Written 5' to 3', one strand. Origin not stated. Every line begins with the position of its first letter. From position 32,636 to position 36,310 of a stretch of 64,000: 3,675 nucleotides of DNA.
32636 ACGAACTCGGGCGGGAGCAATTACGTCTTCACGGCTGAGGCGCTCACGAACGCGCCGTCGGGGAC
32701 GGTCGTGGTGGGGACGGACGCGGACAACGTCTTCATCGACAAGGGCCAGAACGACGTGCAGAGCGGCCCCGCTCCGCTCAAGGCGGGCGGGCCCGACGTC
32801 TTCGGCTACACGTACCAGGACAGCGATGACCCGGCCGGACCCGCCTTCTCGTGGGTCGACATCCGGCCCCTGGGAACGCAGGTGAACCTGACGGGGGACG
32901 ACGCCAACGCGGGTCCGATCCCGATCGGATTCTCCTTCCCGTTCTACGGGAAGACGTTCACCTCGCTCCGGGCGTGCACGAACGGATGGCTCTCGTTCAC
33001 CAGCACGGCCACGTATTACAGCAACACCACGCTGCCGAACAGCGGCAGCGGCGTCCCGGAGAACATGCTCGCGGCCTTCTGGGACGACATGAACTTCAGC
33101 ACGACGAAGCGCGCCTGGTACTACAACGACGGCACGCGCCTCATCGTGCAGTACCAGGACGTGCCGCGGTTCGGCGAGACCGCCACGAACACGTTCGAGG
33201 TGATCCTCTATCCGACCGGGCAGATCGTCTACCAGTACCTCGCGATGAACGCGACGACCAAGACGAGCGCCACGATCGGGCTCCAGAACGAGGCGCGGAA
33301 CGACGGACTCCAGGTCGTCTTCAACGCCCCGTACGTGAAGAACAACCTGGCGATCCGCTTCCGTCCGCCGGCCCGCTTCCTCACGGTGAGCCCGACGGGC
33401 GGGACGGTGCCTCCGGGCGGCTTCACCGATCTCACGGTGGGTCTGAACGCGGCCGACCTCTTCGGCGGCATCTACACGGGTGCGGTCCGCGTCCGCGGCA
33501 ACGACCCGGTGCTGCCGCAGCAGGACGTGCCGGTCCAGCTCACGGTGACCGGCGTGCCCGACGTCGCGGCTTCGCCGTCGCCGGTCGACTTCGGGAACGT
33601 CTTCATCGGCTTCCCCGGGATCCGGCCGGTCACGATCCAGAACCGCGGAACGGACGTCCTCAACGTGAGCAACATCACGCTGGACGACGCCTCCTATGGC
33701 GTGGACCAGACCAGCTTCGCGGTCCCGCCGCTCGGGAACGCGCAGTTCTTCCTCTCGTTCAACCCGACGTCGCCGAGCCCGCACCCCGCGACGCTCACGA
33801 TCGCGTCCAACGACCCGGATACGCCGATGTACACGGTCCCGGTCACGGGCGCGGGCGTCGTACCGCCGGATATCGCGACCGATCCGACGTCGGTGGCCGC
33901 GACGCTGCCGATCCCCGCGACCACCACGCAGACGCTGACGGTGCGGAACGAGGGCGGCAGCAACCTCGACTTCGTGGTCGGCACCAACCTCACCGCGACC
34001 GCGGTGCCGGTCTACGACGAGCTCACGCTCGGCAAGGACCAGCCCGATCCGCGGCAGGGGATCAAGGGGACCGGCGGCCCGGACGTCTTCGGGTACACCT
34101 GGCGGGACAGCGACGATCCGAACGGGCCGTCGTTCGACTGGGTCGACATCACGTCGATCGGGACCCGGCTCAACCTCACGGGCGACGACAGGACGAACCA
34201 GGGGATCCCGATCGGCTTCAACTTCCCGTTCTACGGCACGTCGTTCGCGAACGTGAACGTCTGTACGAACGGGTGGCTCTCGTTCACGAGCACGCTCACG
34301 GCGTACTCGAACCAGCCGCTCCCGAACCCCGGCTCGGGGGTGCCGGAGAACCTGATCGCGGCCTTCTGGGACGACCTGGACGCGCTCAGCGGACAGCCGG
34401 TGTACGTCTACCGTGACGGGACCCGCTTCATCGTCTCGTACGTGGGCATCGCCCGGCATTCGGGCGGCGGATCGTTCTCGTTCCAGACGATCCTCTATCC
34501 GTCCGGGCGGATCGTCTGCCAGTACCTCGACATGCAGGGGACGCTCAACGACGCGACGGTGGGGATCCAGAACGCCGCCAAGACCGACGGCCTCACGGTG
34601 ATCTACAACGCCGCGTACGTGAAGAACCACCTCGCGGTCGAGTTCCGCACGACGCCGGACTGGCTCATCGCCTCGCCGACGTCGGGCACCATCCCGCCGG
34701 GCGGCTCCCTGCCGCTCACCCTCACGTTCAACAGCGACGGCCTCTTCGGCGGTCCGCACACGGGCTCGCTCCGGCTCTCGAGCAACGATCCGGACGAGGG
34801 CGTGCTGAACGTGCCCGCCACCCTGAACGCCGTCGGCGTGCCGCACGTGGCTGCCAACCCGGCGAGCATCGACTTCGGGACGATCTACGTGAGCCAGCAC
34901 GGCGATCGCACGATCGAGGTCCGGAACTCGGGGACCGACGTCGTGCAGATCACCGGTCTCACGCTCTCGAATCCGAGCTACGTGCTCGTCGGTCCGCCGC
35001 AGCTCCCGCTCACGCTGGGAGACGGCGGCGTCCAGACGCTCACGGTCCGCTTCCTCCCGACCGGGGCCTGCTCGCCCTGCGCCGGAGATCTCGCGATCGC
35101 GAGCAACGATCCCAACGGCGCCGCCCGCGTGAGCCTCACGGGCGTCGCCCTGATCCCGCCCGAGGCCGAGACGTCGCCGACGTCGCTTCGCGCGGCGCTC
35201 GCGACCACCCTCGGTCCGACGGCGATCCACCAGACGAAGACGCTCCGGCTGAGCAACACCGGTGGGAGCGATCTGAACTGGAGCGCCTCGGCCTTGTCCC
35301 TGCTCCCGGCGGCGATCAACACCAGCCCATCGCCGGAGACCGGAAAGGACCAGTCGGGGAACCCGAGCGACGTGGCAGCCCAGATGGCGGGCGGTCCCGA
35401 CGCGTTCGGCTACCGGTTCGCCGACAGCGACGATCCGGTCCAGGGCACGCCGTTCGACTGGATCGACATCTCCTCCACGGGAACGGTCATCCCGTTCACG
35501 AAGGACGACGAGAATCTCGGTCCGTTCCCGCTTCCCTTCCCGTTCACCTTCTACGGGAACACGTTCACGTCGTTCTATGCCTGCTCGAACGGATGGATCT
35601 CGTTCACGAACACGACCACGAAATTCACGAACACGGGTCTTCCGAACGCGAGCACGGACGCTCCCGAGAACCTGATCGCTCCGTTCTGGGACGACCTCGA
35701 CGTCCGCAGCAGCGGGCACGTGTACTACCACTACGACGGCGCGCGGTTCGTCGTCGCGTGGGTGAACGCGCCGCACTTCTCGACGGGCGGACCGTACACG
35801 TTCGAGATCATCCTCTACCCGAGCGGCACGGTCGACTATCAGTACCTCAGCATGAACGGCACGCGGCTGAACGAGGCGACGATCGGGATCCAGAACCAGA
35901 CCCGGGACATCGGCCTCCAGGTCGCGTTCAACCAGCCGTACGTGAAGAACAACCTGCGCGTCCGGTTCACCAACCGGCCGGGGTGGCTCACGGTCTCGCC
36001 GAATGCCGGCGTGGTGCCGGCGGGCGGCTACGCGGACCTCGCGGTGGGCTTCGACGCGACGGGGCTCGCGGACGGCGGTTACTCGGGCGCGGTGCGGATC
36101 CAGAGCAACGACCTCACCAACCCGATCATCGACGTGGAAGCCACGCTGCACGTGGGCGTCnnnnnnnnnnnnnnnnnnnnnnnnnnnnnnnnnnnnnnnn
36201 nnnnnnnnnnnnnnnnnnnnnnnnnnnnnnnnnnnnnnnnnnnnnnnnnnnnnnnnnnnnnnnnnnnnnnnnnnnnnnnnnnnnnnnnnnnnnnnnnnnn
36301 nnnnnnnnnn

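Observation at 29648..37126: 2492-aa S8 protease carrying four copies of an unrecognised ~430-aa module and a T9SS sorting domain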

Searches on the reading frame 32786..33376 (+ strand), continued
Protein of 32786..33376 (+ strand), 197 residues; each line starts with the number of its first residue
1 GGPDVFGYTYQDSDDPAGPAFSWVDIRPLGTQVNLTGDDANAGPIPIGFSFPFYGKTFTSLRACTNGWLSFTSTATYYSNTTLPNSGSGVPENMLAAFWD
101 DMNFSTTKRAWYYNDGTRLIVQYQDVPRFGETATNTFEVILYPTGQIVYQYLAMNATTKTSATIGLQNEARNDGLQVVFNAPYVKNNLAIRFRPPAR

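Call 34: search_protein_families(library=pfam, proteins=[P0034, P0035, P0036, P0039, P0040], max_evalue=0.00001)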
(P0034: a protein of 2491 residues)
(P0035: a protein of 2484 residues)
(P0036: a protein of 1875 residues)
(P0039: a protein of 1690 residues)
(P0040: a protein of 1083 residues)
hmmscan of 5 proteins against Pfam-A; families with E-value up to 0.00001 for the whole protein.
P0034 (2491 aa): 18 families
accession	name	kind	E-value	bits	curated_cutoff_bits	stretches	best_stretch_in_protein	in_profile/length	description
PF22544.2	HYDIN_VesB_CFA65-like_Ig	-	1e-59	199.4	25.5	3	1744-1839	1-98/100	HYDIN/CFA65/VesB-like, Ig-like domain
PF00082.27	Peptidase_S8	-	7.2e-59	199.9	21.8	1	149-405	2-273/288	Subtilase family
PF15780.11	ASH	-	3.1e-25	88.7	27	2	878-956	12-92/98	Abnormal spindle-like microcephaly-assoc'd, ASPM-SPD-2-Hydin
PF07610.17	DUF1573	-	5.5e-24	84.5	26.1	1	1748-1841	3-97/98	Protein of unknown function (DUF1573)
PF06119.19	NIDO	-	1.5e-23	84.2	25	0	677-729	2-53/186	Nidogen-like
PF22073.2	Cep192_D4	-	8.1e-21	74.7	35.5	1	1306-1409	2-111/112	Cep192 domain 4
PF19190.6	BACON_2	-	1.1e-20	73.8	25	0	2124-2165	42-83/94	Viral BACON domain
PF24507.1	Ig_CFAP65_4th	-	5.5e-17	62.4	27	0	1787-1842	22-76/76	CFAP65, fourth Ig-like domain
PF22148.1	Fervidolysin_NPro-like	-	1.2e-15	58.1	21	1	26-102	6-81/81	Fervidolysin N-terminal prodomain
PF12371.14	TMEM131_like_N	-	3.6e-14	53.2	28.8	0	1748-1825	3-82/84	Transmembrane protein 131-like N-terminal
PF13860.13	FlgD_ig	-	7.1e-14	52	27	1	2412-2478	6-75/79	FlgD Ig-like domain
PF24770.2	Ig-CFAP74_2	-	1.3e-09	39.2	27.4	0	1797-1834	136-173/185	CFAP74 second Ig-like domain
PF22076.2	Cep192_D6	-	1.9e-09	38.1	35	0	2120-2154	41-75/101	Cep192 domain 6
PF22067.2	Cep192_D3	-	5.7e-08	33.2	27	0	1764-1826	19-83/99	Cep192 domain 3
PF00635.32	Motile_Sperm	-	8e-08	32.6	25.9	0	2120-2156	40-76/109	MSP (Major sperm protein) domain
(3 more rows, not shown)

P0035 (2484 aa): 14 families
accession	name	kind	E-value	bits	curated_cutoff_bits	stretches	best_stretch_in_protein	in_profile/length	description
PF00082.27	Peptidase_S8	-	6.4e-58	196.8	21.8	1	156-415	2-276/288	Subtilase family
PF22544.2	HYDIN_VesB_CFA65-like_Ig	-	1.9e-35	121.5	25.5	1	887-974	4-93/100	HYDIN/CFA65/VesB-like, Ig-like domain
PF06119.19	NIDO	-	1.1e-17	65.1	25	0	689-742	2-53/186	Nidogen-like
PF15780.11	ASH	-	1.3e-15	57.8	27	0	889-973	11-96/98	Abnormal spindle-like microcephaly-assoc'd, ASPM-SPD-2-Hydin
PF07610.17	DUF1573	-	4.9e-14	52.6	26.1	0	1317-1413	6-97/98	Protein of unknown function (DUF1573)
PF12371.14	TMEM131_like_N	-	3.4e-12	46.8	28.8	1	887-966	2-83/84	Transmembrane protein 131-like N-terminal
PF00041.27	fn3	-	1.2e-11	45.1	25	0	452-540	5-74/84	Fibronectin type III domain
PF22073.2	Cep192_D4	-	1.2e-09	38.7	35.5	0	1765-1848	18-109/112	Cep192 domain 4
PF22148.1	Fervidolysin_NPro-like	-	5.3e-09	36.8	21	1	39-109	12-81/81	Fervidolysin N-terminal prodomain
PF22067.2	Cep192_D3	-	4e-08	33.7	27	0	1232-1277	27-72/99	Cep192 domain 3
PF22076.2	Cep192_D6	-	5.1e-08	33.5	35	0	1674-1709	32-66/101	Cep192 domain 6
PF24507.1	Ig_CFAP65_4th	-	1e-07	32.7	27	0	925-982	20-75/76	CFAP65, fourth Ig-like domain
PF22066.2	Cep192_D8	-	2.6e-07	31.3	33.5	0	1758-1851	13-101/101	Cep192 domain 8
PF24770.2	Ig-CFAP74_2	-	1.6e-06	29.1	27.4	0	938-984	137-183/185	CFAP74 second Ig-like domain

P0036 (1875 aa): 11 families
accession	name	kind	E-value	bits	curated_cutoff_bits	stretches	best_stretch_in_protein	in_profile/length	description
PF22544.2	HYDIN_VesB_CFA65-like_Ig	-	2.8e-36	124.2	25.5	1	246-342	2-99/100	HYDIN/CFA65/VesB-like, Ig-like domain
PF15780.11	ASH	-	7.8e-29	100.2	27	2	1132-1214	9-94/98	Abnormal spindle-like microcephaly-assoc'd, ASPM-SPD-2-Hydin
PF06119.19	NIDO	-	7.4e-21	75.4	25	0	50-100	2-50/186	Nidogen-like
PF07610.17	DUF1573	-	5.7e-14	52.4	26.1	0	253-341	7-95/98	Protein of unknown function (DUF1573)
PF22073.2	Cep192_D4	-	2.7e-12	47.3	35.5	0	245-341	2-108/112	Cep192 domain 4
PF24507.1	Ig_CFAP65_4th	-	9.6e-12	45.6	27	0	269-343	2-75/76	CFAP65, fourth Ig-like domain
PF12371.14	TMEM131_like_N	-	2.9e-11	43.9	28.8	0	249-327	3-83/84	Transmembrane protein 131-like N-terminal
PF19190.6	BACON_2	-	1e-07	32.2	25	0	184-224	42-82/94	Viral BACON domain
PF22067.2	Cep192_D3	-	3.7e-07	30.6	27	0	264-316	18-72/99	Cep192 domain 3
PF22076.2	Cep192_D6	-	4.5e-07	30.5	35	0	608-649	30-71/101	Cep192 domain 6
PF23755.1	Ig-like_IP5PC_F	-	2.2e-06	27.9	27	0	616-655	56-95/137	IP5P C-F Ig-like domain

P0039 (1690 aa): 11 families
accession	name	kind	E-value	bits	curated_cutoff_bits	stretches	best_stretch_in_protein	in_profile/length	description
PF22544.2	HYDIN_VesB_CFA65-like_Ig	-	9e-39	132.2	25.5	1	82-179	1-99/100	HYDIN/CFA65/VesB-like, Ig-like domain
PF15780.11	ASH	-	7.8e-25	87.4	27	1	87-170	6-95/98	Abnormal spindle-like microcephaly-assoc'd, ASPM-SPD-2-Hydin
PF24507.1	Ig_CFAP65_4th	-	3.2e-12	47.1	27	0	559-617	20-76/76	CFAP65, fourth Ig-like domain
PF22073.2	Cep192_D4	-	1.1e-11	45.4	35.5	0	945-1047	2-110/112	Cep192 domain 4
PF06119.19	NIDO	-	1e-09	39.1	25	0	321-374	2-51/186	Nidogen-like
PF07610.17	DUF1573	-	3.3e-09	37.1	26.1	0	525-608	6-90/98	Protein of unknown function (DUF1573)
PF22067.2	Cep192_D3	-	1.1e-08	35.6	27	0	865-910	25-70/99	Cep192 domain 3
PF22076.2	Cep192_D6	-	2.1e-08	34.7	35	0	446-478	34-66/101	Cep192 domain 6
PF12371.14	TMEM131_like_N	-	6.5e-08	33.1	28.8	0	523-599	4-82/84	Transmembrane protein 131-like N-terminal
PF19190.6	BACON_2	-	1.7e-07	31.5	25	0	1323-1366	42-84/94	Viral BACON domain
PF13860.13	FlgD_ig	-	1.6e-06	28.5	27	0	1621-1673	18-71/79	FlgD Ig-like domain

P0040 (1083 aa): 10 families
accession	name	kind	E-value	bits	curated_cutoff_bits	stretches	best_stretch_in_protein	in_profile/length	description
PF22544.2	HYDIN_VesB_CFA65-like_Ig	-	1.6e-25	89.7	25.5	0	293-383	2-93/100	HYDIN/CFA65/VesB-like, Ig-like domain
PF15780.11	ASH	-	2.9e-22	79.1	27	1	296-378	5-93/98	Abnormal spindle-like microcephaly-assoc'd, ASPM-SPD-2-Hydin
PF06119.19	NIDO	-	1.3e-18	68.1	25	0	971-1021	6-54/186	Nidogen-like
PF22073.2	Cep192_D4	-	1.9e-14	54.2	35.5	1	292-391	2-111/112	Cep192 domain 4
PF07610.17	DUF1573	-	6.8e-13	48.9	26.1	0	728-824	6-96/98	Protein of unknown function (DUF1573)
PF22067.2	Cep192_D3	-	1.5e-11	44.7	27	0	301-389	9-97/99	Cep192 domain 3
PF24507.1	Ig_CFAP65_4th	-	3.4e-10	40.6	27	0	335-367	22-54/76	CFAP65, fourth Ig-like domain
PF12371.14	TMEM131_like_N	-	2.6e-08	34.4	28.8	0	295-373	2-82/84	Transmembrane protein 131-like N-terminal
PF22066.2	Cep192_D8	-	9.3e-07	29.5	33.5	0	294-378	6-89/101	Cep192 domain 8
PF19190.6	BACON_2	-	2.8e-06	27.6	25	0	233-271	44-82/94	Viral BACON domain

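Call 36: search_protein_families(library=pfam, proteins=[P0045, P0075, P0090, P0091, P0099, P0102, P0151, P0158, P0170], max_evalue=0.000001)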
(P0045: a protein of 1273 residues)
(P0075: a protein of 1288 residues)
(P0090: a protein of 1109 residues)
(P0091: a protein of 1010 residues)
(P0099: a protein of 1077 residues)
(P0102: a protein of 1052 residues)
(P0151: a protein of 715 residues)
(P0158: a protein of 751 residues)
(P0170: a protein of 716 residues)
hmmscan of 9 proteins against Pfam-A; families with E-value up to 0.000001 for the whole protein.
P0045 (1273 aa): 7 families
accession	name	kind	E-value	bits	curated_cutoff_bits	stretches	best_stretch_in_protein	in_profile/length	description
PF22544.2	HYDIN_VesB_CFA65-like_Ig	-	1.1e-24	86.9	25.5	0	257-348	6-98/100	HYDIN/CFA65/VesB-like, Ig-like domain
PF15780.11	ASH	-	1.8e-13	50.9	27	1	257-341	6-96/98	Abnormal spindle-like microcephaly-assoc'd, ASPM-SPD-2-Hydin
PF06119.19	NIDO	-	2.7e-13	50.8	25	0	57-110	2-52/186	Nidogen-like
PF12371.14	TMEM131_like_N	-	3.8e-11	43.5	28.8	0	256-333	3-82/84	Transmembrane protein 131-like N-terminal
PF22076.2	Cep192_D6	-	2.7e-08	34.4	35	0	1046-1084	31-69/101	Cep192 domain 6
PF07610.17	DUF1573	-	4.7e-08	33.4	26.1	0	682-766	5-85/98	Protein of unknown function (DUF1573)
PF24770.2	Ig-CFAP74_2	-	2.7e-07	31.7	27.4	0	746-781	148-183/185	CFAP74 second Ig-like domain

P0075 (1288 aa): 2 families
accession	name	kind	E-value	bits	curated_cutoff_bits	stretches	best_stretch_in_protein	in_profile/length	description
PF03415.19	Peptidase_C11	-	9.5e-50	170.6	25.8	1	8-349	1-356/359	Clostripain family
PF06119.19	NIDO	-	9e-16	58.8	25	0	746-803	3-58/186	Nidogen-like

P0090 (1109 aa): 1 family
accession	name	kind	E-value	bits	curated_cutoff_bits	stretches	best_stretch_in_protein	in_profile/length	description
PF18962.6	Por_Secre_tail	-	1.9e-09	38.1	27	1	1031-1105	2-73/75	Secretion system C-terminal sorting domain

P0091 (1010 aa): 1 family
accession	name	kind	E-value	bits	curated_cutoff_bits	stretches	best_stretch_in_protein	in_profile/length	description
PF06119.19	NIDO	-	6.2e-18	65.9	25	0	543-599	3-57/186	Nidogen-like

P0099 (1077 aa): 1 family
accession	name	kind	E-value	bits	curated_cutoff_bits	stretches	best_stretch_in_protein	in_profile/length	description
PF06119.19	NIDO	-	5e-18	66.2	25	0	617-677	2-57/186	Nidogen-like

P0102 (1052 aa): 4 families
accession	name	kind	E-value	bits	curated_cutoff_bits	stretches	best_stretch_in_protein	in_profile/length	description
PF22544.2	HYDIN_VesB_CFA65-like_Ig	-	1.5e-17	64.1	25.5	1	511-604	2-97/100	HYDIN/CFA65/VesB-like, Ig-like domain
PF06119.19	NIDO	-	1.4e-10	41.9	25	0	753-806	4-53/186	Nidogen-like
PF13860.13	FlgD_ig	-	1.6e-08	34.9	27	1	985-1036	21-72/79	FlgD Ig-like domain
PF15780.11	ASH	-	5.1e-07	30.2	27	0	517-599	12-95/98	Abnormal spindle-like microcephaly-assoc'd, ASPM-SPD-2-Hydin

P0151 (715 aa): 3 families
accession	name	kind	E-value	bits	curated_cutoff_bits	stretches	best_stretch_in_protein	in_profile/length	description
PF06119.19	NIDO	-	7.3e-12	46.1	25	0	440-493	2-53/186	Nidogen-like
PF22544.2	HYDIN_VesB_CFA65-like_Ig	-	9.8e-11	42.2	25.5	0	227-325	4-99/100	HYDIN/CFA65/VesB-like, Ig-like domain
PF22073.2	Cep192_D4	-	1.5e-08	35.3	35.5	1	226-327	4-111/112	Cep192 domain 4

P0158 (751 aa): 8 families
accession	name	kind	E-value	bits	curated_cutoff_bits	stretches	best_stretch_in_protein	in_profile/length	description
PF22544.2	HYDIN_VesB_CFA65-like_Ig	-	1.1e-18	67.7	25.5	0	215-306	4-97/100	HYDIN/CFA65/VesB-like, Ig-like domain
PF15780.11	ASH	-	7.6e-16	58.5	27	1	219-298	12-92/98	Abnormal spindle-like microcephaly-assoc'd, ASPM-SPD-2-Hydin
PF24507.1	Ig_CFAP65_4th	-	6e-12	46.2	27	0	152-197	24-69/76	CFAP65, fourth Ig-like domain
PF22073.2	Cep192_D4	-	3.7e-09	37.2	35.5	1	214-312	4-111/112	Cep192 domain 4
PF22067.2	Cep192_D3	-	1.1e-07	32.3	27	0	134-177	27-70/99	Cep192 domain 3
PF19190.6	BACON_2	-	1.3e-07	31.8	25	0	151-184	42-75/94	Viral BACON domain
PF12371.14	TMEM131_like_N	-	3.9e-07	30.7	28.8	0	215-296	2-84/84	Transmembrane protein 131-like N-terminal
PF22076.2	Cep192_D6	-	4.2e-07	30.6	35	0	140-194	34-91/101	Cep192 domain 6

P0170 (716 aa): 2 families
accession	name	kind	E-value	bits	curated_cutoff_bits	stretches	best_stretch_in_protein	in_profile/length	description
PF06119.19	NIDO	-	1.7e-14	54.7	25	1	82-159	2-76/186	Nidogen-like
PF22073.2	Cep192_D4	-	8.6e-09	36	35.5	1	227-334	7-111/112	Cep192 domain 4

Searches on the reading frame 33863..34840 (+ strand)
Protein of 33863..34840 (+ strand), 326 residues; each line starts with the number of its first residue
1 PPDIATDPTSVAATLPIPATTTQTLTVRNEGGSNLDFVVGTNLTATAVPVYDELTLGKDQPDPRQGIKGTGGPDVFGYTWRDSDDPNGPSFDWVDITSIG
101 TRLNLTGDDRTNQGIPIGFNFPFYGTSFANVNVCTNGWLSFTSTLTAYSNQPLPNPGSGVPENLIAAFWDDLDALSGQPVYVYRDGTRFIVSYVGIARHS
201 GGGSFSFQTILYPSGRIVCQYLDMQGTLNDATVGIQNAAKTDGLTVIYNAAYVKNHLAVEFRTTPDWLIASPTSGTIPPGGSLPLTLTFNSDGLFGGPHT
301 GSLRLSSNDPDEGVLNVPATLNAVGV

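Call 59: predict_structure(alignment_id=A3)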
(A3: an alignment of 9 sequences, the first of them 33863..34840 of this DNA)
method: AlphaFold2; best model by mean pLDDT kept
length: 326 residues; sequences in the alignment: 9
mean_pLDDT: 77.7   pTM: 0.70
mean pLDDT of the five models: 77.7, 77.4, 75.7, 74.0, 69.0
residues with pLDDT >= 90: 108; 70-90: 120; 50-70: 69; < 50: 29
segments of 3 or more residues with pLDDT < 50: 47-73
pLDDT, mean of each block of 10 residues (from residue 1): 94 89 96 93 60 37 34 55 77 92 70 82 85 82 64 67 76 68 93 81 82 91 70 75 66 78 80 95 95 75 92 92 77
secondary structure, 60 per line:
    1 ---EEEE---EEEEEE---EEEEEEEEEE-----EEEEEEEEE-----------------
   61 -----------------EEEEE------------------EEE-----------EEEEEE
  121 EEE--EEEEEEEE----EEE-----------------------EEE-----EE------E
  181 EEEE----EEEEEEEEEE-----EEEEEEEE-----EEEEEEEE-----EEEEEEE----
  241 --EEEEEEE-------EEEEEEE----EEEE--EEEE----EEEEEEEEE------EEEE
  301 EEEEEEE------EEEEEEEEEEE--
elements in order: E4-7 E11-16 E20-29 E35-43 E78-82 E101-103 E115-123 E126-133 E138-140 E164-166 E180-184 E189-198 E204-211 E217-224 E230-236 E243-249 E257-263 E268-271 E274-277 E282-290 E297-307 E314-324

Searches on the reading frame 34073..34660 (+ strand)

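Call 7: search_protein_families(library=pfam, proteins=[window:34073-34660:+], max_evalue=1)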
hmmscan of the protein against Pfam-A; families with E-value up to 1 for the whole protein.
seq(196 aa): 1 family
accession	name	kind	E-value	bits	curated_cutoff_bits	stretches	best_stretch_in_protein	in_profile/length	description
PF06119.19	NIDO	-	1.2e-05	25.8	25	1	60-116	2-53/186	Nidogen-like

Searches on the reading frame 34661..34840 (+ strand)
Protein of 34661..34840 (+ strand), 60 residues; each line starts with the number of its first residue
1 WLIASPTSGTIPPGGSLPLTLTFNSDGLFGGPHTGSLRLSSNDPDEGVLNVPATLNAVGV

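Call 52: search_protein_families(library=pfam, proteins=[window:34661-34840:+], max_evalue=0.01)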
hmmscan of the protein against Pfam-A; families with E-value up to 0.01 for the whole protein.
seq(60 aa): 2 families
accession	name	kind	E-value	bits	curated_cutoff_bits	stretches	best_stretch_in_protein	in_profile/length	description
PF22544.2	HYDIN_VesB_CFA65-like_Ig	-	0.00021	21.9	25.5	1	4-50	51-96/100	HYDIN/CFA65/VesB-like, Ig-like domain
PF24507.1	Ig_CFAP65_4th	-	0.0075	17.1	27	0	5-25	28-48/76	CFAP65, fourth Ig-like domain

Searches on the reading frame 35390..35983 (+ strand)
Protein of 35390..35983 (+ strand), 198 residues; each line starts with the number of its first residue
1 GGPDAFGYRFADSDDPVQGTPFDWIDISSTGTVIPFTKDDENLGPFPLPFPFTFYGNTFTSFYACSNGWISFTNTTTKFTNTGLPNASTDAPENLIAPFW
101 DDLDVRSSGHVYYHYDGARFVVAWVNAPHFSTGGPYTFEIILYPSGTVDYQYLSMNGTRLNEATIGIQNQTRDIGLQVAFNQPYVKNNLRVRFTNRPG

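Call 7: search_protein_families(library=pfam, proteins=[window:35390-35983:+], max_evalue=1)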
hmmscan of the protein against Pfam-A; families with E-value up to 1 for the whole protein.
seq(198 aa): 2 families
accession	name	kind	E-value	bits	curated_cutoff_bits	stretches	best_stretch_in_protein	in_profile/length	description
PF06119.19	NIDO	-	7e-10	39.7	25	1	61-115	2-52/186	Nidogen-like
PF15043.11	CNRIP1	-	0.11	12.5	27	1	107-161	16-66/157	CB1 cannabinoid receptor-interacting protein 1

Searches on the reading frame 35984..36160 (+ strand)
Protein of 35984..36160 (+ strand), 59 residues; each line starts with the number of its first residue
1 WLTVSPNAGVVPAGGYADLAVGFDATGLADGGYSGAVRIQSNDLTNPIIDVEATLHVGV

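Call 52: search_protein_families(library=pfam, proteins=[window:35984-36160:+], max_evalue=0.01)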
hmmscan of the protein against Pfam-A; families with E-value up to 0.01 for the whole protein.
seq(59 aa): 1 family
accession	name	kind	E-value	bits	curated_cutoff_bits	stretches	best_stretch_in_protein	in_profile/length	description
PF22544.2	HYDIN_VesB_CFA65-like_Ig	-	0.003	18.2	25.5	1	2-47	49-91/100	HYDIN/CFA65/VesB-like, Ig-like domain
